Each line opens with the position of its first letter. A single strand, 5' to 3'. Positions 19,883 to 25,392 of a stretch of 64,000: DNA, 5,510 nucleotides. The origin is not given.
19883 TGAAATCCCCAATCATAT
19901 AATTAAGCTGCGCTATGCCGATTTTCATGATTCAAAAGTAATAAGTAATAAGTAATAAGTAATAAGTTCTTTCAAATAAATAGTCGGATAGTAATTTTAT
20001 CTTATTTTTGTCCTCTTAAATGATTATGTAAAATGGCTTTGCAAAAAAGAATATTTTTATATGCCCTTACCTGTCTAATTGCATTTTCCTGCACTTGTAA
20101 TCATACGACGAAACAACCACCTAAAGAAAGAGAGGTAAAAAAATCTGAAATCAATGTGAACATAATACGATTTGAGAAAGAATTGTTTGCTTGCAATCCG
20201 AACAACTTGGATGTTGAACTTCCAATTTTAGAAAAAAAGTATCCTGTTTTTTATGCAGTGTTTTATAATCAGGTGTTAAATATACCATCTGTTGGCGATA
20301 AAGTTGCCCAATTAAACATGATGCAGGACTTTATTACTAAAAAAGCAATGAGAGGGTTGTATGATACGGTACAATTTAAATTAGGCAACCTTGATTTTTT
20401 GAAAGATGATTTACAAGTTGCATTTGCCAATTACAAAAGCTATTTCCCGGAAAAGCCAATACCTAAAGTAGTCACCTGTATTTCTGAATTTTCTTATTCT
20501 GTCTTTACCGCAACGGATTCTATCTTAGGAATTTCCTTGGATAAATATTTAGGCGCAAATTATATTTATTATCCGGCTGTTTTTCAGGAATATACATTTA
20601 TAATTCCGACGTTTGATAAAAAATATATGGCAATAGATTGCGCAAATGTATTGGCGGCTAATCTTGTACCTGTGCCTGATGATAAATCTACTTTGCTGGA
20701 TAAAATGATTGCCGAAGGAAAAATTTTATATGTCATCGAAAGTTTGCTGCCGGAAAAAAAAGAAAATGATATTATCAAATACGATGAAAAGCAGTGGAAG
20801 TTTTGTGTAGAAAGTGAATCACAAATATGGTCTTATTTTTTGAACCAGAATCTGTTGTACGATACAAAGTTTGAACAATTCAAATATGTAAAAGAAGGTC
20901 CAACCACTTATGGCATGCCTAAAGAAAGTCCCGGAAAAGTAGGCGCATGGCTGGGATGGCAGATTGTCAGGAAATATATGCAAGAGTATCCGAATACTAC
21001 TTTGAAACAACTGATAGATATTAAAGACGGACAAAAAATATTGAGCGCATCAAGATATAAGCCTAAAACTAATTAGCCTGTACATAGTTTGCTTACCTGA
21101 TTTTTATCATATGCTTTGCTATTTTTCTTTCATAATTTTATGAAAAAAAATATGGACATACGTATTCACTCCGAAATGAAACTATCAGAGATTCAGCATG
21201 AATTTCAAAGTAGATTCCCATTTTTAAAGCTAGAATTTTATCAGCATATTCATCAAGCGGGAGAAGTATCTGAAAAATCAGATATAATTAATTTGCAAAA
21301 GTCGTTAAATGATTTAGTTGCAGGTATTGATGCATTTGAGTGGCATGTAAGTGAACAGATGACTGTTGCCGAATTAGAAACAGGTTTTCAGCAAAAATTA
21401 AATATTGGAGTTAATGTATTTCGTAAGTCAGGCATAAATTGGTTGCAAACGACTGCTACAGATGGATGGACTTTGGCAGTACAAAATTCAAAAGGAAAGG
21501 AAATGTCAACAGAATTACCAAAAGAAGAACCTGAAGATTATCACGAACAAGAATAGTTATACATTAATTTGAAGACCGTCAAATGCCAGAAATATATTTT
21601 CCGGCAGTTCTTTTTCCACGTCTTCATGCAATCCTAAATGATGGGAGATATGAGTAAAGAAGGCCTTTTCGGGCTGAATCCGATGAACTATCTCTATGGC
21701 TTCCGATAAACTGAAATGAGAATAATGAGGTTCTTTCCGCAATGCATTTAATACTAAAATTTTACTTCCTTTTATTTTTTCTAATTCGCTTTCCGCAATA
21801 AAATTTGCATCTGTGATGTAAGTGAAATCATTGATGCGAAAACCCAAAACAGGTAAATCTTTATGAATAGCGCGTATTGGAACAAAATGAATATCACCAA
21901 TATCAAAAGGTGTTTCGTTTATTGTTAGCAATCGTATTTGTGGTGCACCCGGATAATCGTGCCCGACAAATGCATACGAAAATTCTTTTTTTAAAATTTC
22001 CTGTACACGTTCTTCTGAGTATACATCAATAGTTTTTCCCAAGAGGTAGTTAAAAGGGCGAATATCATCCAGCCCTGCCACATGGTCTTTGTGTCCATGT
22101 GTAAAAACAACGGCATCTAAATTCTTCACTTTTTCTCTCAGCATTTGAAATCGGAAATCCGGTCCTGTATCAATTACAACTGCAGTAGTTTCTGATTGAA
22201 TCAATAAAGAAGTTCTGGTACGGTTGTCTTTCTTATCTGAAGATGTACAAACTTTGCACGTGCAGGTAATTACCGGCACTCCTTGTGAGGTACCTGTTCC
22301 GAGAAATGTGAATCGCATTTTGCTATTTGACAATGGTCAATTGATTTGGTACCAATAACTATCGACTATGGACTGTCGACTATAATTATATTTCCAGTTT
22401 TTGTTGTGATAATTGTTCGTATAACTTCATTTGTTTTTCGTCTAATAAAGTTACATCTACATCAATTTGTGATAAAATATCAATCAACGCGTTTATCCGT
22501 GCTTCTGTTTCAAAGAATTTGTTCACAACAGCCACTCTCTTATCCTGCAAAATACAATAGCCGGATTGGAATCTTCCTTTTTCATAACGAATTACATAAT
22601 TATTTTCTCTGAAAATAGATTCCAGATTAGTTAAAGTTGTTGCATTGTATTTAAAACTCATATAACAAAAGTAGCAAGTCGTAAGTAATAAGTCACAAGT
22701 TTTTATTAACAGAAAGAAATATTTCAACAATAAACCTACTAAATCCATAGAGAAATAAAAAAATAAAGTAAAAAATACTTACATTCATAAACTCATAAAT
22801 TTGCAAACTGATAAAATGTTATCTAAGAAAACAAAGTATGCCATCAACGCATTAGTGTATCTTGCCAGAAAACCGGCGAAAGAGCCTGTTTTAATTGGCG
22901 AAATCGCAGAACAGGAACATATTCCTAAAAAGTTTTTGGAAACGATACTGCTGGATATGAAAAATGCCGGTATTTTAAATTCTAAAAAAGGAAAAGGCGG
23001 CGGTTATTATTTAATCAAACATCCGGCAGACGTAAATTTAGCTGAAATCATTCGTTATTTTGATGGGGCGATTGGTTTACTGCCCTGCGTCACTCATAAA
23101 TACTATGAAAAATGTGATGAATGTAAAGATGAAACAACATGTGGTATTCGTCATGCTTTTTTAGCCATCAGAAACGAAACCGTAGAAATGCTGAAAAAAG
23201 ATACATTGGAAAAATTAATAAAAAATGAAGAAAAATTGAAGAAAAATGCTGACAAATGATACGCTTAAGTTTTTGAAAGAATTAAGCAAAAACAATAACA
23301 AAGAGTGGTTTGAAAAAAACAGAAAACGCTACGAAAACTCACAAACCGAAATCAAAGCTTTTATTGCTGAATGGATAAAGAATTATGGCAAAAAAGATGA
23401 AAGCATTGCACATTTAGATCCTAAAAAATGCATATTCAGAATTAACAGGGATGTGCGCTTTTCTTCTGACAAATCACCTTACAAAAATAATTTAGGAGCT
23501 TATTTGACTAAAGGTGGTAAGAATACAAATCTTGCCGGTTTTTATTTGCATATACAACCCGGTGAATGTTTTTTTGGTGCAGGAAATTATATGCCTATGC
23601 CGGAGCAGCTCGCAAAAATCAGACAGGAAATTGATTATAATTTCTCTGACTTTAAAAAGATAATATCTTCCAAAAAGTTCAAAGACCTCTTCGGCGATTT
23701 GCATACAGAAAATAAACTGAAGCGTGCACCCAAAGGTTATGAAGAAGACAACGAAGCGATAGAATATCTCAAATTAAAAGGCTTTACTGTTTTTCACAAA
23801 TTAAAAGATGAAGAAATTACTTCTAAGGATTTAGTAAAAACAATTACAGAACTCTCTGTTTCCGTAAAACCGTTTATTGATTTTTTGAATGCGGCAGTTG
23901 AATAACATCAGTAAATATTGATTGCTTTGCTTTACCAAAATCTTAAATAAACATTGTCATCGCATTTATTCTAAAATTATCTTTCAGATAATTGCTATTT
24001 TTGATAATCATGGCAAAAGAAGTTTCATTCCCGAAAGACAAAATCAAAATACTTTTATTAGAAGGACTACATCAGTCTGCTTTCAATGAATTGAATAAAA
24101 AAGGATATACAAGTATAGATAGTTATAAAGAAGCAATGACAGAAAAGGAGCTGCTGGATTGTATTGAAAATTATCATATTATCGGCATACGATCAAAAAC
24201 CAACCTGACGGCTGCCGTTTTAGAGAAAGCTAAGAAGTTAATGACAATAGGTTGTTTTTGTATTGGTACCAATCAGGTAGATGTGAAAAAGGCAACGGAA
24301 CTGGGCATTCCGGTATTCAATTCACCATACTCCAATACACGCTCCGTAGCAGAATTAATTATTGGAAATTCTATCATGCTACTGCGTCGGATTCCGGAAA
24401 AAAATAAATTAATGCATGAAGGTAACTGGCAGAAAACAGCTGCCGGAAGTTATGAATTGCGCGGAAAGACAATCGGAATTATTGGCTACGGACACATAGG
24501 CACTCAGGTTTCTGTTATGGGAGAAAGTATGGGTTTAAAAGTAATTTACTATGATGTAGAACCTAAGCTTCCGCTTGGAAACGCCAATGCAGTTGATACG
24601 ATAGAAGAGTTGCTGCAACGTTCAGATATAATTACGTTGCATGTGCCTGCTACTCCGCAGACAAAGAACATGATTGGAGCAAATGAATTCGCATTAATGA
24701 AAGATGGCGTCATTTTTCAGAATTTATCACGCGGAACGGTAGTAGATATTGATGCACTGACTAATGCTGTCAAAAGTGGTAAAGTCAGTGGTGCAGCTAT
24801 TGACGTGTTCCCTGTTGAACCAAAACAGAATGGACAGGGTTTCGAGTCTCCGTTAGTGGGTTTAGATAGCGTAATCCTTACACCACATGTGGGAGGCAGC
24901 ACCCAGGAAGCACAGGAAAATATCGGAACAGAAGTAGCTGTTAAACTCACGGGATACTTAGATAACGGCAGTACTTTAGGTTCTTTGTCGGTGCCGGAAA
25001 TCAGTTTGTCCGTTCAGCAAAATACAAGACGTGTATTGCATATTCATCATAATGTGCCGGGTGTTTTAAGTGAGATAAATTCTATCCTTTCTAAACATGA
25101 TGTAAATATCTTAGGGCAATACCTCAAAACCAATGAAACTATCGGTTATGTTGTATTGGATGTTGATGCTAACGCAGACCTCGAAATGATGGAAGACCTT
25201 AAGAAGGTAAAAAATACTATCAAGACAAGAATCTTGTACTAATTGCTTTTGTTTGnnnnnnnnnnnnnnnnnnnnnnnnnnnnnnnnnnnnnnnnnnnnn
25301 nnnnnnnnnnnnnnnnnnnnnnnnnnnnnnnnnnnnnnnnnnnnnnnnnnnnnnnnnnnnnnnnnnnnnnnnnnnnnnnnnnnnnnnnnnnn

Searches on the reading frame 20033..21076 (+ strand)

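Call 60: search_protein_families(library=pfam, proteins=[window:20033-21076:+], max_evalue=0.00001)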
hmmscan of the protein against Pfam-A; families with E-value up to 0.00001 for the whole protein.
window:20033-21076:+ (347 aa): 1 family
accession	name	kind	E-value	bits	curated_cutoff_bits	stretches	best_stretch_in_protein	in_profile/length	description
PF25594.1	GldB_lipo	-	1.7e-93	314.1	27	1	30-344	3-309/309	Gliding motility protein GldB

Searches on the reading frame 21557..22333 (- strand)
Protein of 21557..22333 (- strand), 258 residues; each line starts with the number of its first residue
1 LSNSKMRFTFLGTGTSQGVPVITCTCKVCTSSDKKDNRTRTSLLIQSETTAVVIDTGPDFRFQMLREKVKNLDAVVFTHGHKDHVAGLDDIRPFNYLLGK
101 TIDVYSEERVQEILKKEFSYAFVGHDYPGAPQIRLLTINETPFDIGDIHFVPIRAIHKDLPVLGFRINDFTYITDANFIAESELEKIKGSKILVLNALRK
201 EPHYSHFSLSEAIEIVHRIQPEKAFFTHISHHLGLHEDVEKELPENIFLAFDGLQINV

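Call 60: search_protein_families(library=pfam, proteins=[window:21557-22333:-], max_evalue=0.00001)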
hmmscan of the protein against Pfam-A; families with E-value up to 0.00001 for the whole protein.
window:21557-22333:- (258 aa): 2 families
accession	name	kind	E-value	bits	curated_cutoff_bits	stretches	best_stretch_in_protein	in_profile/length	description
PF12706.13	Lactamase_B_2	-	7.5e-36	124.1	27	1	51-229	2-200/200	Beta-lactamase superfamily domain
PF00753.33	Lactamase_B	-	4.5e-14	53.3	22.7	1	41-228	7-196/196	Metallo-beta-lactamase superfamily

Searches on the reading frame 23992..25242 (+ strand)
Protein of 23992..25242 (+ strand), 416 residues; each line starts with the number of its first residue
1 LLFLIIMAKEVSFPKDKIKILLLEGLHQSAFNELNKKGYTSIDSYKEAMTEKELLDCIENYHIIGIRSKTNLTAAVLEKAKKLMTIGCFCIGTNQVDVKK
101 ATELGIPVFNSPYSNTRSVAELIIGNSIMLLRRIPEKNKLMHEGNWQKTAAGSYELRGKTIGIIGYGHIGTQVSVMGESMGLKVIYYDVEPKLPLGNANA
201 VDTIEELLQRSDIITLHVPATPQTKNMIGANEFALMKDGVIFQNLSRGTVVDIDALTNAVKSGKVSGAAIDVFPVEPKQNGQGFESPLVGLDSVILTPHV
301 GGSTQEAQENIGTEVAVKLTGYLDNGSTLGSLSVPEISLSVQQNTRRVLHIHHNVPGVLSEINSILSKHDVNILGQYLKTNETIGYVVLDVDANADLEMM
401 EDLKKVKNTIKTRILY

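Call 60: search_protein_families(library=pfam, proteins=[window:23992-25242:+], max_evalue=0.00001)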
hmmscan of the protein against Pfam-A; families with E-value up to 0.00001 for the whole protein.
window:23992-25242:+ (416 aa): 4 families
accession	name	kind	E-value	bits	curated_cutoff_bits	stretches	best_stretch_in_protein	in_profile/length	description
PF02826.25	2-Hacid_dh_C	-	6.3e-53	179.2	25.1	1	127-301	4-178/178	D-isomer specific 2-hydroxyacid dehydrogenase, NAD binding domain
PF00389.36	2-Hacid_dh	-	2.7e-33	114.9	24.6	1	20-329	1-130/134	D-isomer specific 2-hydroxyacid dehydrogenase, catalytic domain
PF22629.2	ACT_AHAS_ss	-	4.7e-13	49.5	27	1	350-411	3-67/67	AHAS small subunit-like ACT domain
PF01842.31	ACT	-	6.6e-06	26.2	27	0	352-407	7-65/66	ACT domain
